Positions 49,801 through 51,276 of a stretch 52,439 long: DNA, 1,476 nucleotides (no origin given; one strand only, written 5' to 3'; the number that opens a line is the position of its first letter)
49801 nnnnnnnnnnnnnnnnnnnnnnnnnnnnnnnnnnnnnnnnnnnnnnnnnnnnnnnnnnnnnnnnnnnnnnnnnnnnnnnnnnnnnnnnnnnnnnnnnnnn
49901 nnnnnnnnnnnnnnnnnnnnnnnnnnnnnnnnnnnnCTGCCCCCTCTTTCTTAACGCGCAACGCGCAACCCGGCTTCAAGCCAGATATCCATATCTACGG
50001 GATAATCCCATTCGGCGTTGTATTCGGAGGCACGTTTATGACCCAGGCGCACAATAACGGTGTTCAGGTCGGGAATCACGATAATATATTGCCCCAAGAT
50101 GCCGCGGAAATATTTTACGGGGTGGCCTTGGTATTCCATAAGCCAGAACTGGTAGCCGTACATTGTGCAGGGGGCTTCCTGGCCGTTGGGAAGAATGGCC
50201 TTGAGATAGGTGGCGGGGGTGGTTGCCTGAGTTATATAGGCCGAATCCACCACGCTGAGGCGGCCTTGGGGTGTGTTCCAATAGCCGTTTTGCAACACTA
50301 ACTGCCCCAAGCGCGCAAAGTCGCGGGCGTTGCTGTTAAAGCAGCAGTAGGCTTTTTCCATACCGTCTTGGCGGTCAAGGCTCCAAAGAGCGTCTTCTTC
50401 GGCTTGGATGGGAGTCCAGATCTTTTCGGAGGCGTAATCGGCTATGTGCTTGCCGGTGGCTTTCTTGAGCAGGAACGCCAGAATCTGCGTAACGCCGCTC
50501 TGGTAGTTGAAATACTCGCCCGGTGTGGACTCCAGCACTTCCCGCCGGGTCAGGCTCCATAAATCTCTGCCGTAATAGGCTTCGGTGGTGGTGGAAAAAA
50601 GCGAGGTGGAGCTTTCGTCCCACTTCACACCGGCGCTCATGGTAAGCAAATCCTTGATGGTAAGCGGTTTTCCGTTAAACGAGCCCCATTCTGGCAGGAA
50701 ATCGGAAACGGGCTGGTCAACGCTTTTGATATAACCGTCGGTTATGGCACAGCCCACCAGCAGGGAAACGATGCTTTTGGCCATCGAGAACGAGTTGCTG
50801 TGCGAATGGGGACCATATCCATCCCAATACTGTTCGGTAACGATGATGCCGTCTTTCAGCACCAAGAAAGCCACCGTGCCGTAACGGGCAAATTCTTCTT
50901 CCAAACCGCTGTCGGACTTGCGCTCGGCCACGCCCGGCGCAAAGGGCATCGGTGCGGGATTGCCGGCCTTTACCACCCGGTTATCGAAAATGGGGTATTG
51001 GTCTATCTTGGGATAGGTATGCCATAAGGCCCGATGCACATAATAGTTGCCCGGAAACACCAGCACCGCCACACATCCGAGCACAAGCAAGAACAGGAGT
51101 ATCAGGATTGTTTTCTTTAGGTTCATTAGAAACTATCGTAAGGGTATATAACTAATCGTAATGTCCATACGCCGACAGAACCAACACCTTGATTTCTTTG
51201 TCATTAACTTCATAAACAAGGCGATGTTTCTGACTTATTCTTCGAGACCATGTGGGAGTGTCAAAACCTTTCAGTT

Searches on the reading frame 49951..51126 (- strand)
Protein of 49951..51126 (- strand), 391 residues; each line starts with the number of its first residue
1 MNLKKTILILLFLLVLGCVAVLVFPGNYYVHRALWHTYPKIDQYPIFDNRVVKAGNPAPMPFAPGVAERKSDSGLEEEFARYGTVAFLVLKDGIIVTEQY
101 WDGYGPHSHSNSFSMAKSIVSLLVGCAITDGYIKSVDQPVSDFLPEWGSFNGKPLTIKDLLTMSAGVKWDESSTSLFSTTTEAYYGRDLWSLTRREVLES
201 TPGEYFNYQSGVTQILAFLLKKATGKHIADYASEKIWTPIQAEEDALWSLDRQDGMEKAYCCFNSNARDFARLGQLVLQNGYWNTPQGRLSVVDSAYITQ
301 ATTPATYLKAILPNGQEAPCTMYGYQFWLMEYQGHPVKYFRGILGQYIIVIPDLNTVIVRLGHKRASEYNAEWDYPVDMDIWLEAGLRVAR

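Call 12: search_protein_families(library=pfam, proteins=[window:49951-51126:-], max_evalue=0.01)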
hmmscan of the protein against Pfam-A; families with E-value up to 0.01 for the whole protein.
window:49951-51126:- (391 aa): 1 family
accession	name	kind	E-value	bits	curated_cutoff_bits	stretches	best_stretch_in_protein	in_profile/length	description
PF00144.29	Beta-lactamase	-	1.4e-26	94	27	1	80-368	9-315/329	Beta-lactamase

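Call 13: search_protein_families(library=ncbifam, proteins=[window:49951-51126:-], max_evalue=0.01)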
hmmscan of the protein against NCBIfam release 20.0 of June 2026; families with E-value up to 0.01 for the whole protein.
window:49951-51126:- (391 aa): 4 families
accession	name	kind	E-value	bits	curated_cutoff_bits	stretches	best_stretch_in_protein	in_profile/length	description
NF045925.1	3-sucCA_synth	equivalog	3.4e-29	101.7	800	1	87-359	60-307/498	3-succinylated cholic acid synthase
NF038269.1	lipase_LipE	equivalog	2.7e-06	26.7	750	1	112-240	90-215/407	lipase LipE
NF009622.0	PRK13128.1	equivalog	8.1e-06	24.6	443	1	87-245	27-190/518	D-aminopeptidase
NF002968.0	PRK03642.1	equivalog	0.0025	16.7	385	0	154-242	148-237/432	penicillin binding protein PBP4B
